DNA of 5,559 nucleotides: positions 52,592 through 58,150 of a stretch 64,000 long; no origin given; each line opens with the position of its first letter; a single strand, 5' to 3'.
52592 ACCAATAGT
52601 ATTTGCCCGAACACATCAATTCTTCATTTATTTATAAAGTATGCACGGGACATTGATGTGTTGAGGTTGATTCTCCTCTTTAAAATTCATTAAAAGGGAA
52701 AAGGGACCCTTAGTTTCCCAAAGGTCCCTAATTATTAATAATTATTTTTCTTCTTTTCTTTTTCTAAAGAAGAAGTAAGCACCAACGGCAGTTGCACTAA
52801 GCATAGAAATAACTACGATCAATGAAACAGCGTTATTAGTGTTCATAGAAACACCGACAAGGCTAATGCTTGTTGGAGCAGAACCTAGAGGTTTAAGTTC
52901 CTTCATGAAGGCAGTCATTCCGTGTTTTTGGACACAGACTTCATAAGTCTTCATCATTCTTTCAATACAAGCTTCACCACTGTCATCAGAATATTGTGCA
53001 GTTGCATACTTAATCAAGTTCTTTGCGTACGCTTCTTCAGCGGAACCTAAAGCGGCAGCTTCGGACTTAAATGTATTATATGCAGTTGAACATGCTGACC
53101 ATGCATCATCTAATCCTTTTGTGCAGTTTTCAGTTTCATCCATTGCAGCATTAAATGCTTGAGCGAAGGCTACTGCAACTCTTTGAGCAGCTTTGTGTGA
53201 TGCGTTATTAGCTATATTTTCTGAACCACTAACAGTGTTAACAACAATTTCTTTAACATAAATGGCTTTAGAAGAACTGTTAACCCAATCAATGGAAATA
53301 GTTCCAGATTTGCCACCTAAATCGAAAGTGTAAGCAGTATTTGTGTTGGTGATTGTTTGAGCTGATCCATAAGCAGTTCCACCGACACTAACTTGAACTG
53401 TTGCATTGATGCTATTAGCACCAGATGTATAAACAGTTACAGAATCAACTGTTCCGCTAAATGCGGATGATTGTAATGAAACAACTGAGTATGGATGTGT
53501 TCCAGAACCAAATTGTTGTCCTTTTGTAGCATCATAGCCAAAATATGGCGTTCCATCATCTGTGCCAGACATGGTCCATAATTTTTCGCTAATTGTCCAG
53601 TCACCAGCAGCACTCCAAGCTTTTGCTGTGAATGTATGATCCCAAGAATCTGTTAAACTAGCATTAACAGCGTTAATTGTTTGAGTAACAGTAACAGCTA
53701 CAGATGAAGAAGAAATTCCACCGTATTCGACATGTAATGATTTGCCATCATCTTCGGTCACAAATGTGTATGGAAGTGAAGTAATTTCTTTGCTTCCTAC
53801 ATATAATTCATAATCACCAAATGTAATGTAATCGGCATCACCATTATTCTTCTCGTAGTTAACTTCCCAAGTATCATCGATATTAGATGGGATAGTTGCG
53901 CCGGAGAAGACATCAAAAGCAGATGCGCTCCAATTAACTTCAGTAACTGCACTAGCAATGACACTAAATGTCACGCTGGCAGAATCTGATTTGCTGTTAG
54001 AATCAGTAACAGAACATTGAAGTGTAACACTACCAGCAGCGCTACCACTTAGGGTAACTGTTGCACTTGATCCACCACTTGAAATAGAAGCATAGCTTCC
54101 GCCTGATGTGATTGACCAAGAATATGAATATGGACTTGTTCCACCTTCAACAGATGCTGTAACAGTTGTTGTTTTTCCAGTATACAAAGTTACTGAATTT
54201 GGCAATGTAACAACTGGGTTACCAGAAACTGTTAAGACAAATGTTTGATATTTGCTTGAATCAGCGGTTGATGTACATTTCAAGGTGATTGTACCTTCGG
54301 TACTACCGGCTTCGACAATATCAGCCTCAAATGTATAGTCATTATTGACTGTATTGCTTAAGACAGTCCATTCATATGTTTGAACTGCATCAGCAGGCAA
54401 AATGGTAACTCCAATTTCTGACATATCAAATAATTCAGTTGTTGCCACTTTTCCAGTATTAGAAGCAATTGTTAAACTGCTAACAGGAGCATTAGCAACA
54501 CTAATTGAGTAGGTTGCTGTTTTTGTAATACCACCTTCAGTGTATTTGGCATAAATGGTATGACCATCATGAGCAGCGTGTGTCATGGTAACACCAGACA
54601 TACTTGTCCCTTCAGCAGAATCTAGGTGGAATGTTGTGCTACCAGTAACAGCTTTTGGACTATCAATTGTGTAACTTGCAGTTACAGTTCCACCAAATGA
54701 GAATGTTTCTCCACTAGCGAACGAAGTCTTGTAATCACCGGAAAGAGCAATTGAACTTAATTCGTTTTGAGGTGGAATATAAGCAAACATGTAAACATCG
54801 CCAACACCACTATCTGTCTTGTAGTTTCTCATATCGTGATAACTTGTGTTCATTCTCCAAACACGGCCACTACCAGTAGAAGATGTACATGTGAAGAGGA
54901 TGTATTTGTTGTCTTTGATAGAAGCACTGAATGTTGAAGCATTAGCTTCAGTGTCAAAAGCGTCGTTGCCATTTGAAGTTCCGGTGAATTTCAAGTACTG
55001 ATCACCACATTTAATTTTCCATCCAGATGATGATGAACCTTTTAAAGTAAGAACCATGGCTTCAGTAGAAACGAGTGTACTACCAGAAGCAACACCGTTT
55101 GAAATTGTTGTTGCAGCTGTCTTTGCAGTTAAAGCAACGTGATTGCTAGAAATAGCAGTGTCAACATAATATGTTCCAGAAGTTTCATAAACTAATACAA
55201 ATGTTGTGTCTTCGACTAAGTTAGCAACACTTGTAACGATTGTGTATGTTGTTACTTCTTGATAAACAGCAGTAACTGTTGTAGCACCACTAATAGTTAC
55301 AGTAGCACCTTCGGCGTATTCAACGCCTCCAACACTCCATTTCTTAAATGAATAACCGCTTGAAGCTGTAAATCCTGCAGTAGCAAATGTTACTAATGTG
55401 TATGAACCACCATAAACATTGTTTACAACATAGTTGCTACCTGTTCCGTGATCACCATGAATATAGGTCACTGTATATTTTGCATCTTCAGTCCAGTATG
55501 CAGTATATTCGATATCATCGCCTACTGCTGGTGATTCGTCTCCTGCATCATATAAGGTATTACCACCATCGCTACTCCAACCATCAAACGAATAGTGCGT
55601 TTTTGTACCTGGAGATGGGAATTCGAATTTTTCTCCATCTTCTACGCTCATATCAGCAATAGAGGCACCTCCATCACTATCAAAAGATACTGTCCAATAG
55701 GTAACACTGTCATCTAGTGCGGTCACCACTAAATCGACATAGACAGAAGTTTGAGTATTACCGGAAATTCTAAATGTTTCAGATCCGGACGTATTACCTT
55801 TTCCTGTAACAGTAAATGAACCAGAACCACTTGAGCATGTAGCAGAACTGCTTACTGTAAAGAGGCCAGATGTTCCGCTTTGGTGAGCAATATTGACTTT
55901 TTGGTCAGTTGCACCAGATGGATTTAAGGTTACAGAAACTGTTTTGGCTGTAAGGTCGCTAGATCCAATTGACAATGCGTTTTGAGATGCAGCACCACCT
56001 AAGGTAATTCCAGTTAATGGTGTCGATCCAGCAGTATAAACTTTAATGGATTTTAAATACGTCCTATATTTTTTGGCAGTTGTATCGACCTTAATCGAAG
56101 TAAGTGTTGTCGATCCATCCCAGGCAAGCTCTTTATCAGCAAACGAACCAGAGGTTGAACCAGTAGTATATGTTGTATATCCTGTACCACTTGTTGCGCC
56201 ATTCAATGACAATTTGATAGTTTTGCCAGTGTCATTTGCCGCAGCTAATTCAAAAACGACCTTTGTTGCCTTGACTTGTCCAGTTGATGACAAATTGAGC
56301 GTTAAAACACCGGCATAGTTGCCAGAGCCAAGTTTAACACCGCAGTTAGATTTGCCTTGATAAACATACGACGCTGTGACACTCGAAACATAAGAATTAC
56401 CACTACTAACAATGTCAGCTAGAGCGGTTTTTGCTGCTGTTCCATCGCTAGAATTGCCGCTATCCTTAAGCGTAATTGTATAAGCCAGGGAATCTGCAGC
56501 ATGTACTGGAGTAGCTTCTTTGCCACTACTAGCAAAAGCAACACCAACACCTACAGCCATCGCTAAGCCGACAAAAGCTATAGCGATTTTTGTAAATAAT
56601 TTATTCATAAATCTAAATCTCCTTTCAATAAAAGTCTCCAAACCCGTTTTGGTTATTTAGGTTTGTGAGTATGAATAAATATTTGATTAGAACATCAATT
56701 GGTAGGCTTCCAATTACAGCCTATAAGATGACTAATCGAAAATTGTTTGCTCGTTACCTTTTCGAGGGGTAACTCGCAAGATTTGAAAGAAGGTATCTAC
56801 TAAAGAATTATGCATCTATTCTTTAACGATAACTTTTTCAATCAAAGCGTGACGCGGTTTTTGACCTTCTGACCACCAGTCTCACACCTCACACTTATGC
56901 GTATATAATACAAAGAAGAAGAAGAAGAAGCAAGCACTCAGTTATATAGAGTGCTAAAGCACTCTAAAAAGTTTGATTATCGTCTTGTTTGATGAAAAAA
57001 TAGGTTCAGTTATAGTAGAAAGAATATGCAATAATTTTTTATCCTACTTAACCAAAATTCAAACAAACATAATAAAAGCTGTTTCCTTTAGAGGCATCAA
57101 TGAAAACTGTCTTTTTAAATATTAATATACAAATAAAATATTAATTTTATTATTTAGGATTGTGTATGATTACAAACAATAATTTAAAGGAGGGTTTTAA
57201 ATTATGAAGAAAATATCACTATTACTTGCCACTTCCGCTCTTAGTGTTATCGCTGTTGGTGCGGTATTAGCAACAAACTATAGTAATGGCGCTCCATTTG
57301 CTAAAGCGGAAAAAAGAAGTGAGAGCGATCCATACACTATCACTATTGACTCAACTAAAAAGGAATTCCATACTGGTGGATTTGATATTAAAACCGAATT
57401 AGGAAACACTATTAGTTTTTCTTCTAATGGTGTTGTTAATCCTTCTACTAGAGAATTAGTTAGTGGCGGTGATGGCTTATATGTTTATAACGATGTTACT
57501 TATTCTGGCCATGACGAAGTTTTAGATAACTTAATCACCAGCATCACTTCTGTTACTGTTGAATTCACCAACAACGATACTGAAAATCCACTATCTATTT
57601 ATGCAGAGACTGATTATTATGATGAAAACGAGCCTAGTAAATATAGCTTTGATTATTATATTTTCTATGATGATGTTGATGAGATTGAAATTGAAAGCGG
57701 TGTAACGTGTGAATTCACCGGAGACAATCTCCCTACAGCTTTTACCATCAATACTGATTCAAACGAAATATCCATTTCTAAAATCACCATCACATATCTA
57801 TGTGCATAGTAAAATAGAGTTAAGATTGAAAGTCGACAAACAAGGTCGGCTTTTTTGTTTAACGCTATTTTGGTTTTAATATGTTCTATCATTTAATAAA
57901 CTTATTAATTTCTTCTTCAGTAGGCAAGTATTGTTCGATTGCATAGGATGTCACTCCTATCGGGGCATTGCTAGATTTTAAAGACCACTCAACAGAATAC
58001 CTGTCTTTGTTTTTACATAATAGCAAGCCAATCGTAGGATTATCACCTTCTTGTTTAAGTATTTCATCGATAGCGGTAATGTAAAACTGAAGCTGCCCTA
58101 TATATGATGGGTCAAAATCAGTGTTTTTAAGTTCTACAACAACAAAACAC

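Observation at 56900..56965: Trinucleotide (AAG)6 tract forming the spacer of a predicted surface-protein promoter, overlapped by a CIRCE-like palindrome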

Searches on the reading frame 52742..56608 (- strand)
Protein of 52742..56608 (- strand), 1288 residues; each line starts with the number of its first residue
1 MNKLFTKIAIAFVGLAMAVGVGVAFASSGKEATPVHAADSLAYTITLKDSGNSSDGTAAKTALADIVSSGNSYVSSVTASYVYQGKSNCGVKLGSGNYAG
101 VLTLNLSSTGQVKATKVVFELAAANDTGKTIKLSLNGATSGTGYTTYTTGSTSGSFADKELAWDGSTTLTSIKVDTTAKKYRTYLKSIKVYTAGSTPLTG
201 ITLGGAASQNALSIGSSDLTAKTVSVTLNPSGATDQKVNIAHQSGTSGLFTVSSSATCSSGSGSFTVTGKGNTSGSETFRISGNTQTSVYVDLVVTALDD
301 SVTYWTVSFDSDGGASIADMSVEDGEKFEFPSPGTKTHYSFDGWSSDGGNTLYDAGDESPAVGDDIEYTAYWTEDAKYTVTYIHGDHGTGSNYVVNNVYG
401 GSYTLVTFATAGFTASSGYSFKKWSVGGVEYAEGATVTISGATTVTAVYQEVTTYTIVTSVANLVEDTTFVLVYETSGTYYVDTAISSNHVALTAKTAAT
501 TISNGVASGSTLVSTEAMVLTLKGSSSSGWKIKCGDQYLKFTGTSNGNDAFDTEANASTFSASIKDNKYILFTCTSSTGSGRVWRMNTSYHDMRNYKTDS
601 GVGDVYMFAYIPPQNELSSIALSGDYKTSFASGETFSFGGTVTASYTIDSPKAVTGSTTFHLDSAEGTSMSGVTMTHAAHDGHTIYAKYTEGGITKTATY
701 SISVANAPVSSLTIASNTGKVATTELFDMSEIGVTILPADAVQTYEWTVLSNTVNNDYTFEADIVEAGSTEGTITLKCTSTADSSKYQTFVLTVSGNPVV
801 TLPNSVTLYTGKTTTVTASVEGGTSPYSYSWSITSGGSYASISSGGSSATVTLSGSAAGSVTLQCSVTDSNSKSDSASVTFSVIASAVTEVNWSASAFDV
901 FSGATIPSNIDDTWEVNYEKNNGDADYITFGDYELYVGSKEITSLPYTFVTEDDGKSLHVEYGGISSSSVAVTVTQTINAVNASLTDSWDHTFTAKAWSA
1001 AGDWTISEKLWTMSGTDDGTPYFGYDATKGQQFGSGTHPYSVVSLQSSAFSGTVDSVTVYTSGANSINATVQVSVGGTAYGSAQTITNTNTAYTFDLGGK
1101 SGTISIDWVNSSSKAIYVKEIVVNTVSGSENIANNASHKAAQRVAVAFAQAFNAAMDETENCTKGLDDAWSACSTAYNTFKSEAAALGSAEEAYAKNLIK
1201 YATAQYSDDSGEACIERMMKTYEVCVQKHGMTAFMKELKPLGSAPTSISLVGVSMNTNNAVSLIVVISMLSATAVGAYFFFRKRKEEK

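Call 6: search_protein_families(library=pfam, proteins=[window:52742-56608:-])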
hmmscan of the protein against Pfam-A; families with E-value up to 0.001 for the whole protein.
window:52742-56608:- (1288 aa): 2 families
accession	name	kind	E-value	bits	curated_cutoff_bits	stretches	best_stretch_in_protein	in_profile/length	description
PF09479.16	Flg_new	-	1.5e-07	31.9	27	1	306-358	2-53/65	Listeria-Bacteroides repeat domain (List_Bact_rpt)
PF22352.2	K319L-like_PKD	-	1.2e-06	28.9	27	1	811-883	11-84/84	K319L-like, PKD domain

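Call 12: find_homologous_proteins(query=window:52742-56608:-)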
Query window:52742-56608:- (1288 aa): 90 proteins with E <= 0.001 among 8000 candidates.
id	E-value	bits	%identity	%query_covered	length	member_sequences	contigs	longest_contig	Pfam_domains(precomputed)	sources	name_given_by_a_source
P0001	0.0e+0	2746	100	100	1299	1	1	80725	PF09479.17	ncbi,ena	-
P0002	0.0e+0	2471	90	100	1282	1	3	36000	PF22352.3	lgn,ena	-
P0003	0.0e+0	2230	84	100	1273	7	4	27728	-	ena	-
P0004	0.0e+0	2215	83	100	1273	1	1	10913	PF22352.3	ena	-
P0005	0.0e+0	2205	83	100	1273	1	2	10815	PF22352.3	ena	-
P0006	0.0e+0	2196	82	100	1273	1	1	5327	PF09479.17,PF22352.3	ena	-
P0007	0.0e+0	2168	81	100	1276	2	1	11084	PF09479.17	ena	-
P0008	0.0e+0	1987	76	100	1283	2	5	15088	PF09479.17,PF22352.3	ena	-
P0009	0.0e+0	1729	69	100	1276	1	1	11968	PF09479.17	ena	-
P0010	0.0e+0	1554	64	99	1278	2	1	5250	PF22352.3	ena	-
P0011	0.0e+0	1443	59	100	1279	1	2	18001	PF09479.17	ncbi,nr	ncbi:MAG: InlB B-repeat-containing protein [Bacilli bacterium]|nr:InlB B-repeat-containing protein [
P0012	0.0e+0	1278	56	100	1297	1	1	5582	PF09479.17,PF22352.3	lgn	-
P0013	0.0e+0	1251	55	100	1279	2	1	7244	-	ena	-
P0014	0.0e+0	1224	54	100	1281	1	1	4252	PF09479.17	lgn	-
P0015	0.0e+0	1162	57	86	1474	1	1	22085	PF09479.17,PF22352.3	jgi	-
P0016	0.0e+0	1157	74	2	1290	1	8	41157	-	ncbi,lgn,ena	-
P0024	1.0e-260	887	47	86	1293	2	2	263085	-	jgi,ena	-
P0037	1.5e-211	724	50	4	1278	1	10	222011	-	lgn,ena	-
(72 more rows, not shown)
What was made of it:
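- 52742..56608 (-): Gene for a 1288-aa envelope protein: signal peptide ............, Flg_new and PKD-like repeats, C-terminal membrane anchor plus RKRKEEK. There are 90 homologues, all from MAGs or metagenomes (call 12).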

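Call 13: find_encoding_contigs(protein=P0002, flank=3000, max_places=6)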
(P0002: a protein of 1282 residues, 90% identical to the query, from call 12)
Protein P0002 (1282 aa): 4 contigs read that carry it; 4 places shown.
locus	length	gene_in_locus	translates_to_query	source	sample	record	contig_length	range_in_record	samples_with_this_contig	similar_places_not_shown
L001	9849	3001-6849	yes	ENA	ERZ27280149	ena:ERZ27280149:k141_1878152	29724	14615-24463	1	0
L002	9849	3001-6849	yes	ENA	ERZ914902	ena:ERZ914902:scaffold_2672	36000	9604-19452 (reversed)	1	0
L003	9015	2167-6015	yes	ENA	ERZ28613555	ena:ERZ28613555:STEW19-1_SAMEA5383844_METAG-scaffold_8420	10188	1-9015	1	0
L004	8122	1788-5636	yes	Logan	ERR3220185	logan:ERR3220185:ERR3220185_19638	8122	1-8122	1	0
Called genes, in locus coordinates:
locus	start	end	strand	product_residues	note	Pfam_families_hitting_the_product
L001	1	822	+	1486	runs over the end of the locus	PF02811:PHP, PF00929:RNase_T, PF07733:DNA_pol3_alpha, PF17657:DNA_pol3_finger, PF14579:HHH_6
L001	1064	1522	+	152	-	-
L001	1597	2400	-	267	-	PF07453:NUMOD1 (weak), PF22083:I-HmuI_NUMOD-like (weak)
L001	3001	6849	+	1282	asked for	PF22352:K319L-like_PKD (weak)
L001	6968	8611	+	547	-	PF01966:HD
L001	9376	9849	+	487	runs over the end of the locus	PF04326:SLFN_AlbA_2, PF13749:HATPase_c_4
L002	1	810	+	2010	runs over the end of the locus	PF02163:Peptidase_M50, PF02811:PHP, PF00929:RNase_T, PF07733:DNA_pol3_alpha, PF17657:DNA_pol3_finger, PF14579:HHH_6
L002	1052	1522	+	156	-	-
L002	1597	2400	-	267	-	PF07453:NUMOD1 (weak), PF22083:I-HmuI_NUMOD-like (weak)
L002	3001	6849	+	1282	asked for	PF22352:K319L-like_PKD (weak)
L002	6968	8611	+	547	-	PF01966:HD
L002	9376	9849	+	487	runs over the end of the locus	PF04326:SLFN_AlbA_2, PF13749:HATPase_c_4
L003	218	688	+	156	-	-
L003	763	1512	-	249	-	PF07453:NUMOD1 (weak), PF22083:I-HmuI_NUMOD-like (weak)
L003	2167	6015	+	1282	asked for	PF22352:K319L-like_PKD (weak)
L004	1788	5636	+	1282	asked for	PF22352:K319L-like_PKD (weak)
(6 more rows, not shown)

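Call 14: find_encoding_contigs(protein=P0003, flank=3000, max_places=6)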
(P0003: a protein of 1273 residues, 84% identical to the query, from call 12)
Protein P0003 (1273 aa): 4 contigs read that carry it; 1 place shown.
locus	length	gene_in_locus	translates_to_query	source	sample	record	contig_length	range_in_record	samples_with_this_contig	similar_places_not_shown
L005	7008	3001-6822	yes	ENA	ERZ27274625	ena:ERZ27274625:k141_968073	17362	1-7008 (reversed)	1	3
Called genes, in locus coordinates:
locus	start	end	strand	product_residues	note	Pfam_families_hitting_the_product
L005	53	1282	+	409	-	PF13310:Virulence_RhuM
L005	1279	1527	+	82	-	-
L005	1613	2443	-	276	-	PF22083:I-HmuI_NUMOD-like (faint), PF07453:NUMOD1 (weak)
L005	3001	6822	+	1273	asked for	-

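Call 15: find_encoding_contigs(protein=P0001, flank=3000, max_places=6)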
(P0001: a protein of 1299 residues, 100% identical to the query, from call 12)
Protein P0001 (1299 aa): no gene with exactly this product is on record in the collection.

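Call 42: find_encoding_contigs(protein=P0016, flank=1200, max_places=10)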
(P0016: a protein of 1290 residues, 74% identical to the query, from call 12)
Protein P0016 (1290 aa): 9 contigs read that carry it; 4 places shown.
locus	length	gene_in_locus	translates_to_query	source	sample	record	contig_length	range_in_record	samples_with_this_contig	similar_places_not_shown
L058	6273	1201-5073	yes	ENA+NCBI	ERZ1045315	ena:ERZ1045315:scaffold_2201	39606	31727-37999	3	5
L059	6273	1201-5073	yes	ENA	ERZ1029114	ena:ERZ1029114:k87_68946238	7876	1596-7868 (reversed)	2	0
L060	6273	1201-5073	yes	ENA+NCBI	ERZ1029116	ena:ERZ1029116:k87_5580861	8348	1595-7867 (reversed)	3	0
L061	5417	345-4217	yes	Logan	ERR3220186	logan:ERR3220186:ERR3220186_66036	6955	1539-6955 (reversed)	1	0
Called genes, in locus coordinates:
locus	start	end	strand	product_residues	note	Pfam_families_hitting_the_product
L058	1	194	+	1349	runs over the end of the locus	PF02368:Big_2 (weak)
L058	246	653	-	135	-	-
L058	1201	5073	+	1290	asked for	-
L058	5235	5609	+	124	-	-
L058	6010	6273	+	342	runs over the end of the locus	PF17761:DUF1016_N, PF06250:YhcG_C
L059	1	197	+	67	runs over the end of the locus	?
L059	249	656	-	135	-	-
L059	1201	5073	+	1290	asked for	-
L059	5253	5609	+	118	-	-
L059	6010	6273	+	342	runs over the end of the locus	PF17761:DUF1016_N, PF06250:YhcG_C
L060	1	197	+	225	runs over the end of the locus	?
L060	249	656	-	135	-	-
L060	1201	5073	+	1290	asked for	-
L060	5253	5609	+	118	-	-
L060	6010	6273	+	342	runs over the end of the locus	PF17761:DUF1016_N, PF06250:YhcG_C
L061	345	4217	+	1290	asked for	-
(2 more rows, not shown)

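Call 43: find_encoding_contigs(protein=P0037, flank=1200, max_places=10)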
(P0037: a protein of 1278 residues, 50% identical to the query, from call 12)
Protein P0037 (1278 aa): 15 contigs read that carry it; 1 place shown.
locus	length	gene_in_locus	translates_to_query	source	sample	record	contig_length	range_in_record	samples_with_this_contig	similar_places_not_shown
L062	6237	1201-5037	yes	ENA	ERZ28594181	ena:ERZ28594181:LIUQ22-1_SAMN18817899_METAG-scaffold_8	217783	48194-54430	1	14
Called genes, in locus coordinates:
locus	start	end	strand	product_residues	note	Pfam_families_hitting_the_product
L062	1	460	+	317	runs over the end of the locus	PF00480:ROK, PF01869:BcrAD_BadFG (faint)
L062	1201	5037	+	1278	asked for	-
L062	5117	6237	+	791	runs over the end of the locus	-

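Call 44: find_encoding_contigs(protein=P0008, flank=1200, max_places=10)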
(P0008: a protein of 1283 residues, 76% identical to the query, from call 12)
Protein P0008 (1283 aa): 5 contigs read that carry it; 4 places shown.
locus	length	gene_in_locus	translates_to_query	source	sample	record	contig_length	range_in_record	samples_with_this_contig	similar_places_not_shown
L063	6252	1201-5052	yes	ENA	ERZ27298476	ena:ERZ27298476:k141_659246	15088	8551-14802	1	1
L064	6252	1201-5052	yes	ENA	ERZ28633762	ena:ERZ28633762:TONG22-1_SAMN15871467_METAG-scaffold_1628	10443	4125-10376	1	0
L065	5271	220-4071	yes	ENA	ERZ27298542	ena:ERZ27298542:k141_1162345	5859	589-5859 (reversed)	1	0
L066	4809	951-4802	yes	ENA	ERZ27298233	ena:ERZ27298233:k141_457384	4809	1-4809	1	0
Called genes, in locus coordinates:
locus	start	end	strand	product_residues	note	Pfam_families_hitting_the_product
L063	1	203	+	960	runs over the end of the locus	PF02368:Big_2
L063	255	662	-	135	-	-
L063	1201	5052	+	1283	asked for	PF09479:Flg_new, PF22352:K319L-like_PKD (weak)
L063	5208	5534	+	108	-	-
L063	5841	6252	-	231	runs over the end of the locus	?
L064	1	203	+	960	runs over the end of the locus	PF02368:Big_2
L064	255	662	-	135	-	-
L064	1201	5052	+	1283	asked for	PF09479:Flg_new, PF22352:K319L-like_PKD (weak)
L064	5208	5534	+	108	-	-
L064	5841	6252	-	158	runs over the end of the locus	?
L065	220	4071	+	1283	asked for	PF09479:Flg_new, PF22352:K319L-like_PKD (weak)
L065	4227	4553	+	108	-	-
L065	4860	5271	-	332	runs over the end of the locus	?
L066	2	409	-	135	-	?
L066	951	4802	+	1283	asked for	PF09479:Flg_new, PF22352:K319L-like_PKD (weak)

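Call 57: find_encoding_contigs(protein=P0005, flank=1200, max_places=6)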
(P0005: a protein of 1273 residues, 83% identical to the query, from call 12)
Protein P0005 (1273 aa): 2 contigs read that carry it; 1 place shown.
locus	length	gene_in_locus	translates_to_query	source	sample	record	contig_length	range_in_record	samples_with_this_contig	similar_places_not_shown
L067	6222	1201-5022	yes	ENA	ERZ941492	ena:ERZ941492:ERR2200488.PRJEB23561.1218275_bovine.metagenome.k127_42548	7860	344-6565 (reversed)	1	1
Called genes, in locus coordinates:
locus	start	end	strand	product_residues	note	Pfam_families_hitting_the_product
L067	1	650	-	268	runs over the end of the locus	PF07453:NUMOD1 (faint), PF22083:I-HmuI_NUMOD-like (faint)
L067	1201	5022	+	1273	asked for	PF22352:K319L-like_PKD (weak)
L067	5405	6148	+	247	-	-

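Call 58: find_encoding_contigs(protein=P0007, flank=1200, max_places=6)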
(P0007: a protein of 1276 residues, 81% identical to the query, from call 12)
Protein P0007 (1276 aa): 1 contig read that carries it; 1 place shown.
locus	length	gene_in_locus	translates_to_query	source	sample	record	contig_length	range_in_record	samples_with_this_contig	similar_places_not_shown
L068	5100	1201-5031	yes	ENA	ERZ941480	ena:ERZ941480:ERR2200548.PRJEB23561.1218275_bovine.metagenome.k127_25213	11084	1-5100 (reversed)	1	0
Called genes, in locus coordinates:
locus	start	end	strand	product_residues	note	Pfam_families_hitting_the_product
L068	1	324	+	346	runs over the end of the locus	PF02661:Fic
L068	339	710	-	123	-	PF01325:Fe_dep_repress, PF02742:Fe_dep_repr_C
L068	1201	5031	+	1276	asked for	PF09479:Flg_new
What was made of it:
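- The divergent neighbour differs between loci (calls 13, 42, 58).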

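Call 70: find_encoding_contigs(protein=P0009, flank=1200, max_places=4)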
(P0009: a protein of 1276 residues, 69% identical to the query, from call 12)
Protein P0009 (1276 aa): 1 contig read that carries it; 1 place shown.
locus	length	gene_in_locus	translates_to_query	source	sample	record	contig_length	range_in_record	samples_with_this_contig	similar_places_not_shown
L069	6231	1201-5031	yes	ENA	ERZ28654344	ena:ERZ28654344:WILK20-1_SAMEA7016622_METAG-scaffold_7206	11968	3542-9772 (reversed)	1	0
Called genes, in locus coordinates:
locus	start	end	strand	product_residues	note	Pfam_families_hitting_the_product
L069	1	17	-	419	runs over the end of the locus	PF13439:Glyco_transf_4, PF00534:Glycos_transf_1, PF13692:Glyco_trans_1_4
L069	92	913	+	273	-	PF01553:Acyltransferase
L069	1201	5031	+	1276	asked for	PF09479:Flg_new (weak)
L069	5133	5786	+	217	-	PF00132:Hexapep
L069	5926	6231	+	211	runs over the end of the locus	-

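Call 71: find_encoding_contigs(protein=P0011, flank=1200, max_places=4)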
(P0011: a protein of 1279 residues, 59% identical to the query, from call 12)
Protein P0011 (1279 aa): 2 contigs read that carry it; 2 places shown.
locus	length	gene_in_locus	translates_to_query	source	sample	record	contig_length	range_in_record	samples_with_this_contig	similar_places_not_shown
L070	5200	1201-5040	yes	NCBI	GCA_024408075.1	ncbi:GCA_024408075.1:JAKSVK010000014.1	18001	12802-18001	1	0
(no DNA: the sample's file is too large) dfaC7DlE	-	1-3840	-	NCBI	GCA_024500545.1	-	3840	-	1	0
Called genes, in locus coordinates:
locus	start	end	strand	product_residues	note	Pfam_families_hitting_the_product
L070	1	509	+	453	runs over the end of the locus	PF13173:AAA_14, PF13635:DUF4143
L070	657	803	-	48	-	-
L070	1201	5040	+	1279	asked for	PF09479:Flg_new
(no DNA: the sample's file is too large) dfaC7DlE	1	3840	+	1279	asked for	PF09479:Flg_new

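Call 72: find_encoding_contigs(protein=P0024, flank=1200, max_places=4)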
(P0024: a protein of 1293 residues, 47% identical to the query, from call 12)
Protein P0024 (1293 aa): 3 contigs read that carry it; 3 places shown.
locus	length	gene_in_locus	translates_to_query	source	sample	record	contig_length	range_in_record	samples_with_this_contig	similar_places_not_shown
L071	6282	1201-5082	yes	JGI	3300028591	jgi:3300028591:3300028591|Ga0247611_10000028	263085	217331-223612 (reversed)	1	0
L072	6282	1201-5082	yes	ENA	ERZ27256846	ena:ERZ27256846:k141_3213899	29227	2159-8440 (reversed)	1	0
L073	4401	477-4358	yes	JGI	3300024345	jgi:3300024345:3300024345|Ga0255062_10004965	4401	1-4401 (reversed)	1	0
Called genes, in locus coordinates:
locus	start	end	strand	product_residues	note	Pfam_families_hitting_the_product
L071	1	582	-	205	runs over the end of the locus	PF07453:NUMOD1 (faint), PF22083:I-HmuI_NUMOD-like (faint)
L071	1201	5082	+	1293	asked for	-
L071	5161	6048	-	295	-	PF02645:DegV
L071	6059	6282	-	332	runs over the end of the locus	PF01757:Acyl_transf_3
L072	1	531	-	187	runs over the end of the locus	PF07453:NUMOD1 (faint), PF22083:I-HmuI_NUMOD-like (faint)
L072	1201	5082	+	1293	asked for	-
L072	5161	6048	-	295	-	PF02645:DegV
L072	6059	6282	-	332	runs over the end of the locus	PF01757:Acyl_transf_3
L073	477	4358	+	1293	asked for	-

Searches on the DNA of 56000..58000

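Call 8: search_rna_families(source=window, start=56000, end=58000, threshold=evalue, max_evalue=1)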
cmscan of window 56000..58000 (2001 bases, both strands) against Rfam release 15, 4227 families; matches with E-value up to 1: 1.
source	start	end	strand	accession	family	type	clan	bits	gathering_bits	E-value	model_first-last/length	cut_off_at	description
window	56507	56635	-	RF04180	BTnc231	Gene; sRNA;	-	20.4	80.4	0.28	1-154/154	no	Bacteroides sRNA BTnc231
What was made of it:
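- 56609..56898 (-): About 290-nt structured 5' leader. No Rfam match at E <= 1 apart from a chance-level hit (call 8).
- On Known RNA families (Rfam 15) for the leader: For 56000-58000 the only hit at E <= 1 is a chance-level sRNA model (20 bits against a gathering score of 80) (call 8).
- Closest known: SD-sequestering 5' leaders such as RNA thermometers. Different: It has no Rfam match (call 8) and its signal is unknown.
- Tried and rejected: None found (call 8).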
